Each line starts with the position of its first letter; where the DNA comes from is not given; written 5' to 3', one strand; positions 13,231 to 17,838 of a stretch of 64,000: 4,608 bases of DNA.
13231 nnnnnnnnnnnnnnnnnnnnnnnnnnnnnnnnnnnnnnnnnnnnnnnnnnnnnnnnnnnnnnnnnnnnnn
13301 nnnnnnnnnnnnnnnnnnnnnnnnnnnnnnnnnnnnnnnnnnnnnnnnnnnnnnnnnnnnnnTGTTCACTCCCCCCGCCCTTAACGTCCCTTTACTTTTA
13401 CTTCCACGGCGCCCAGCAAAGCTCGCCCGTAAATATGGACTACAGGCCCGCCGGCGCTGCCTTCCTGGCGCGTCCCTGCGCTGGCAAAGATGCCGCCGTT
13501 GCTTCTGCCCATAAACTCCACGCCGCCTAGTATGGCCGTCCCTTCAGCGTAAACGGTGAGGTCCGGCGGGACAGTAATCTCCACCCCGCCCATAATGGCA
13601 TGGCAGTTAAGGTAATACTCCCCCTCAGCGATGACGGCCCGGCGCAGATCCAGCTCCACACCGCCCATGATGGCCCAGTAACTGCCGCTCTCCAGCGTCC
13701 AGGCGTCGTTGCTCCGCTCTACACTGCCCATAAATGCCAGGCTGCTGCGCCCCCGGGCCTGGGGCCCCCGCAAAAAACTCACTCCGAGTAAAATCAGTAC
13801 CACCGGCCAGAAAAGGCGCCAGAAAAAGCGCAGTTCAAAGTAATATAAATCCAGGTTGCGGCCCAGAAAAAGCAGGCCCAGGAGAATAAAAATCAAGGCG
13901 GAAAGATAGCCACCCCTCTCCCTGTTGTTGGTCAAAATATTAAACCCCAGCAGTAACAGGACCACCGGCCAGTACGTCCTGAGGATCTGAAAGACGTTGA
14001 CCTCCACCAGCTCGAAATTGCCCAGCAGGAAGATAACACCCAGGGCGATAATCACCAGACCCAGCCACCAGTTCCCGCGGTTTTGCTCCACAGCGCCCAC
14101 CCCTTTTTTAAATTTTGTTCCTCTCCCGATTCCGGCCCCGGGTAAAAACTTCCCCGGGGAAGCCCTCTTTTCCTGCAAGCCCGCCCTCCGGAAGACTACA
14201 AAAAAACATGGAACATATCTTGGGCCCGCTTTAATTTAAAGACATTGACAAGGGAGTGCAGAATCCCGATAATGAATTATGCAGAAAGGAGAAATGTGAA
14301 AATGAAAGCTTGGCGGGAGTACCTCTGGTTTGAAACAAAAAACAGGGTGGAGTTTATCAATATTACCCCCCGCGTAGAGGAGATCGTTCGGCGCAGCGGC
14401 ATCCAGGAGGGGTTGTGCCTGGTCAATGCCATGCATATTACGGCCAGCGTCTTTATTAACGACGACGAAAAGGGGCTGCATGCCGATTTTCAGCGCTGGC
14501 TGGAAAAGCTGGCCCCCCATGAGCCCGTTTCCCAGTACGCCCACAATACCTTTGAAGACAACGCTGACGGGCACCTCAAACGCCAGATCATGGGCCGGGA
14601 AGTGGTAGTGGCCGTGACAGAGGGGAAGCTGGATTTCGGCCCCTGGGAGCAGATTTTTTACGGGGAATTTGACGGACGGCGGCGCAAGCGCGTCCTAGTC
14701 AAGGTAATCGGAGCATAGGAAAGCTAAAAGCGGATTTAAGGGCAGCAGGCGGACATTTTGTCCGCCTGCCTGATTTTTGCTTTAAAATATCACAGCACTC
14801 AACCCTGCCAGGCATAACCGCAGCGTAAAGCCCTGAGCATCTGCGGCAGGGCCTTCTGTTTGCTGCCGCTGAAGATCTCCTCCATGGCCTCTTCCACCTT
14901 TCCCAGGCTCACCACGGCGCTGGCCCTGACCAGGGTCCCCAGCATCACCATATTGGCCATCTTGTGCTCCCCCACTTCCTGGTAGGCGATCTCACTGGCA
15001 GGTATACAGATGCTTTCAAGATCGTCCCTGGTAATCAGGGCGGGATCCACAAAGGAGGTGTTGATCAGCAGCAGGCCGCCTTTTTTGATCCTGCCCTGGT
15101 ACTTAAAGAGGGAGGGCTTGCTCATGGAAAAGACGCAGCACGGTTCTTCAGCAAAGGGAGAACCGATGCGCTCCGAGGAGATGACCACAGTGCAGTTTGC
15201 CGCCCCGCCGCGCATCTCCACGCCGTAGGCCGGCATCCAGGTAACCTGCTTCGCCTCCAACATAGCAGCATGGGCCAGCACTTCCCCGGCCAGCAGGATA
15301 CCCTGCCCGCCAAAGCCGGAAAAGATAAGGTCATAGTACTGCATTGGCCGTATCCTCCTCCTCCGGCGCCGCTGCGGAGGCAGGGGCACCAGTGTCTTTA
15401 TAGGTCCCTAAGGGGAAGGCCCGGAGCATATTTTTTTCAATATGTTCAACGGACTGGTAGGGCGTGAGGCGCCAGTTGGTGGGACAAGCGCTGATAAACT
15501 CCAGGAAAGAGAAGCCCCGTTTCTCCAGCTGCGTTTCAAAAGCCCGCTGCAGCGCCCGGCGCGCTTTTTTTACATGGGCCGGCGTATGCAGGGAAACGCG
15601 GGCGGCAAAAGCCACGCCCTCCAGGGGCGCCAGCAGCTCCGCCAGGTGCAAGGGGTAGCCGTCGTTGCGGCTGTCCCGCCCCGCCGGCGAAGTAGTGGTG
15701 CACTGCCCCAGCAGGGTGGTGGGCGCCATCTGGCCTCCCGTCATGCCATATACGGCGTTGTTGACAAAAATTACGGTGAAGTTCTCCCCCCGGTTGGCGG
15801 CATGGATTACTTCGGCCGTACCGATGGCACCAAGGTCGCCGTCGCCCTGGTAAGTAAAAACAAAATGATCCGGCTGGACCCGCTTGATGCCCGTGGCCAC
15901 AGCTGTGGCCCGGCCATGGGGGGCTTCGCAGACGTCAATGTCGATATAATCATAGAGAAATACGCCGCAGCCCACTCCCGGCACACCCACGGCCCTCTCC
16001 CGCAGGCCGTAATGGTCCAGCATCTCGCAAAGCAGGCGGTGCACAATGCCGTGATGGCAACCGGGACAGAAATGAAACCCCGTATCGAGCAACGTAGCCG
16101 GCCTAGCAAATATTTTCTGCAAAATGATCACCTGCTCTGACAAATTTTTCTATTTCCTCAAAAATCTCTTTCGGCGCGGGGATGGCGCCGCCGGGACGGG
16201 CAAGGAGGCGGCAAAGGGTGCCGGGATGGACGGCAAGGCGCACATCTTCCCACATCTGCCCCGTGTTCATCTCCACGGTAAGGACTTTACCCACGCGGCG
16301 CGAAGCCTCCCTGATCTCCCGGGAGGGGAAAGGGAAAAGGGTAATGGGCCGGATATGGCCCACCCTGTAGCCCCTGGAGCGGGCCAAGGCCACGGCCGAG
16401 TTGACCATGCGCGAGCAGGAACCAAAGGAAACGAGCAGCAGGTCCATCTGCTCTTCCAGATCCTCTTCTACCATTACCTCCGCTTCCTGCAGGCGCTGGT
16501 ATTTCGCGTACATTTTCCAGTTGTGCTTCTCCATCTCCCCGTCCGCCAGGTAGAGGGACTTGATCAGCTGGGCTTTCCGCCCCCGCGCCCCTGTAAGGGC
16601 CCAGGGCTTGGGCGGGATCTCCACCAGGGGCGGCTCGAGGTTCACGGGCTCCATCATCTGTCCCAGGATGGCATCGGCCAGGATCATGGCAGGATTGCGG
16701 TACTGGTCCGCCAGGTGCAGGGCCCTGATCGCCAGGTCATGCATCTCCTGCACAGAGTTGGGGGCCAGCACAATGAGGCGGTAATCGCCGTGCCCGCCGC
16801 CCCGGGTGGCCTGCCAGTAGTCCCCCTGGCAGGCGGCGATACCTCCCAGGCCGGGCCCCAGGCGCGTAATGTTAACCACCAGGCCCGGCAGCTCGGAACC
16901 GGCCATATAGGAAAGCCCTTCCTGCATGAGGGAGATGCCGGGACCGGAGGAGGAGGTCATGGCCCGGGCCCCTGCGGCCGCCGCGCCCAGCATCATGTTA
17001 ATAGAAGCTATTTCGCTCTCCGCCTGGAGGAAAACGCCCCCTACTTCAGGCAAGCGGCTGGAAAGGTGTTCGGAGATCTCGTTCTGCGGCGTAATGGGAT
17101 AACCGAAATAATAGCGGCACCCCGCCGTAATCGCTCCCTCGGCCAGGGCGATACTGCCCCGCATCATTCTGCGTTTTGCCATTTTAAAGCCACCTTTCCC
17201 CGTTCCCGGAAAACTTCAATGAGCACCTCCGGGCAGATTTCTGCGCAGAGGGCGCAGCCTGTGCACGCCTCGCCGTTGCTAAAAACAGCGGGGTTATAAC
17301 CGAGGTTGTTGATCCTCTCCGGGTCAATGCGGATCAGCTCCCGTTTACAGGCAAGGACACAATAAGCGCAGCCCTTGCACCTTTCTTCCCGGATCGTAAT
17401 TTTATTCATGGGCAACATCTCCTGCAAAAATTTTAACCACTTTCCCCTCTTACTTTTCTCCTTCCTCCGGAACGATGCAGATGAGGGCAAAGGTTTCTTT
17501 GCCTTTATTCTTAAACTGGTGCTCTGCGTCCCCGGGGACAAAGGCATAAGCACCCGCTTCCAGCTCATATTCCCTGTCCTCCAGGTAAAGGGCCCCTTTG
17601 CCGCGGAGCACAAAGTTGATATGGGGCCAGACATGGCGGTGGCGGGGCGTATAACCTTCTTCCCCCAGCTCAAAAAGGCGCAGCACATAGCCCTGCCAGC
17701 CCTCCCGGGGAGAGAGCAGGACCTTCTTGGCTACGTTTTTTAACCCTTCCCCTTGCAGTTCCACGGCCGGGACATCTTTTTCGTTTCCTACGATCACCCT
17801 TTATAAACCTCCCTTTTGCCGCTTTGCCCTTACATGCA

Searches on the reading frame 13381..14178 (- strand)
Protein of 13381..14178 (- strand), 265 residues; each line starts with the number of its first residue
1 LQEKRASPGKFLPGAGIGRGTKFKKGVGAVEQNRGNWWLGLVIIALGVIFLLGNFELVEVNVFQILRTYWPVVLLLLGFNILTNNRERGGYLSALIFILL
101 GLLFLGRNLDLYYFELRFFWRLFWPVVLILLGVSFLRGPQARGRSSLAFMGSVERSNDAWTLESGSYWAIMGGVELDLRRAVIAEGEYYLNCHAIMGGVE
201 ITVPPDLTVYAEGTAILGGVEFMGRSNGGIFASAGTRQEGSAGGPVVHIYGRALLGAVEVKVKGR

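Call 40: search_protein_families(library=pfam, proteins=[window:13381-14178:-], max_evalue=0.00001)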
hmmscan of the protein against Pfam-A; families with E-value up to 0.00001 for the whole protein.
window:13381-14178:- (265 aa): 3 families
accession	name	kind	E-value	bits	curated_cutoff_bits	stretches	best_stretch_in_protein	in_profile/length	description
PF18917.5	LiaI-LiaF-like_TM1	-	7.4e-18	64.8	27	2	93-136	3-42/42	LiaI-LiaF-like transmembrane region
PF22570.1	LiaF-TM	-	1.3e-17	64.8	27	1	38-141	1-96/98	LiaF transmembrane domain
PF09922.15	LiaF-like_C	-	4e-17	62.6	29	1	149-260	1-114/114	Cell wall-active antibiotics response LiaF, C-terminal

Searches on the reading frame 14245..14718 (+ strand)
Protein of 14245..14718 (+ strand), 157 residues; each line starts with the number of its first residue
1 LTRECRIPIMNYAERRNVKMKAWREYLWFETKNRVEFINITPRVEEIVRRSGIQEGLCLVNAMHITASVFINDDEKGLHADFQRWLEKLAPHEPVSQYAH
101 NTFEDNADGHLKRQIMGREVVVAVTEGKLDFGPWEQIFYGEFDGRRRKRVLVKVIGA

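Call 41: search_protein_families(library=pfam, proteins=[window:14245-14718:+], max_evalue=0.00001)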
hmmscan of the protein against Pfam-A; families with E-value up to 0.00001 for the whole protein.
window:14245-14718:+ (157 aa): 1 family
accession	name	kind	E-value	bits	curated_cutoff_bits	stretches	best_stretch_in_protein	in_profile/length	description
PF01894.22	UPF0047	-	8.6e-37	126.3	27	1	39-154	1-117/117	Uncharacterised protein family UPF0047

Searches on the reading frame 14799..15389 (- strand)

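Call 41: search_protein_families(library=pfam, proteins=[window:14799-15389:-], max_evalue=0.00001)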
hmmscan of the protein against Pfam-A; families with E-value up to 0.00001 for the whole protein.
window:14799-15389:- (196 aa): 1 family
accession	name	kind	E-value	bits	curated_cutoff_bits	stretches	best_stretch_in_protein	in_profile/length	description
PF01558.24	POR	-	8.2e-38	130.7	27.4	1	27-193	1-173/173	Pyruvate ferredoxin/flavodoxin oxidoreductase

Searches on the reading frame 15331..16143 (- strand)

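Call 41: search_protein_families(library=pfam, proteins=[window:15331-16143:-], max_evalue=0.00001)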
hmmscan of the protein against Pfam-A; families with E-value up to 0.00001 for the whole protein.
window:15331-16143:- (270 aa): 1 family
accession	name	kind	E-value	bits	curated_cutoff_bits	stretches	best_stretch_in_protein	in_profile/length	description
PF02775.26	TPP_enzyme_C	-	3.3e-20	72.9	21.9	1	74-215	28-150/151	Thiamine pyrophosphate enzyme, C-terminal TPP binding domain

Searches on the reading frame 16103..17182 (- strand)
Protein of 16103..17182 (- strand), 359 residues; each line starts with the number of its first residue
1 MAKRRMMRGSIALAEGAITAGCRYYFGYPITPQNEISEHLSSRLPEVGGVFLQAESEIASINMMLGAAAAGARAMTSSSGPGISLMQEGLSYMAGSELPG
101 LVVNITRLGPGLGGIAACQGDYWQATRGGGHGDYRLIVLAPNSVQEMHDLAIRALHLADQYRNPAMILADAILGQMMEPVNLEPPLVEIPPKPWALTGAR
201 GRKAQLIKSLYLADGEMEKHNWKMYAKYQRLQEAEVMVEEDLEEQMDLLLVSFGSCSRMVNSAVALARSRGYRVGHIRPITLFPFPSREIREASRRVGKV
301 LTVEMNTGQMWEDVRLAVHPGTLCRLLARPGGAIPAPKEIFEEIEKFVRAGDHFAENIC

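Call 41: search_protein_families(library=pfam, proteins=[window:16103-17182:-], max_evalue=0.00001)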
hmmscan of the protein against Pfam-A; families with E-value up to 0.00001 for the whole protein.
window:16103-17182:- (359 aa): 2 families
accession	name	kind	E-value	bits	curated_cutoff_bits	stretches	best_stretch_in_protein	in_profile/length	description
PF01855.24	POR_N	-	7.4e-49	167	27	1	15-232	1-217/231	Pyruvate flavodoxin/ferredoxin oxidoreductase, thiamine diP-bdg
PF17147.9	PFOR_II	-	8.6e-21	74.6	27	1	247-340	2-102/102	Pyruvate:ferredoxin oxidoreductase core domain II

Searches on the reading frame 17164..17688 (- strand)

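Call 41: search_protein_families(library=pfam, proteins=[window:17164-17688:-], max_evalue=0.00001)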
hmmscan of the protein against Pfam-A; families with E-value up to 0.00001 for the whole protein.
window:17164-17688:- (174 aa): 8 families
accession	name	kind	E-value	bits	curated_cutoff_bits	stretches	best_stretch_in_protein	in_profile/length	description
PF12838.12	Fer4_7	-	7.7e-09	36.3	27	1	103-153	1-49/52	4Fe-4S dicluster domain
PF14697.11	Fer4_21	-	2.3e-08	34.5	35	1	98-153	2-52/59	4Fe-4S dicluster domain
PF12837.12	Fer4_6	-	2.3e-08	34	25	0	96-117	1-22/24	4Fe-4S binding domain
PF00037.32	Fer4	-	2.9e-08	33.6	21.1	0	140-154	6-20/24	4Fe-4S binding domain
PF13187.11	Fer4_9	-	3.2e-08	33.9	27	1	103-154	1-49/52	4Fe-4S dicluster domain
PF12797.12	Fer4_2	-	3.2e-07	30.3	24.5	0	134-154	2-22/22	4Fe-4S binding domain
PF13459.11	Fer4_15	-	3.2e-06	28.2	22.4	0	139-156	5-22/66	4Fe-4S single cluster domain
PF13237.11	Fer4_10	-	8.2e-06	26.1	25.5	0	97-153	2-53/53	4Fe-4S dicluster domain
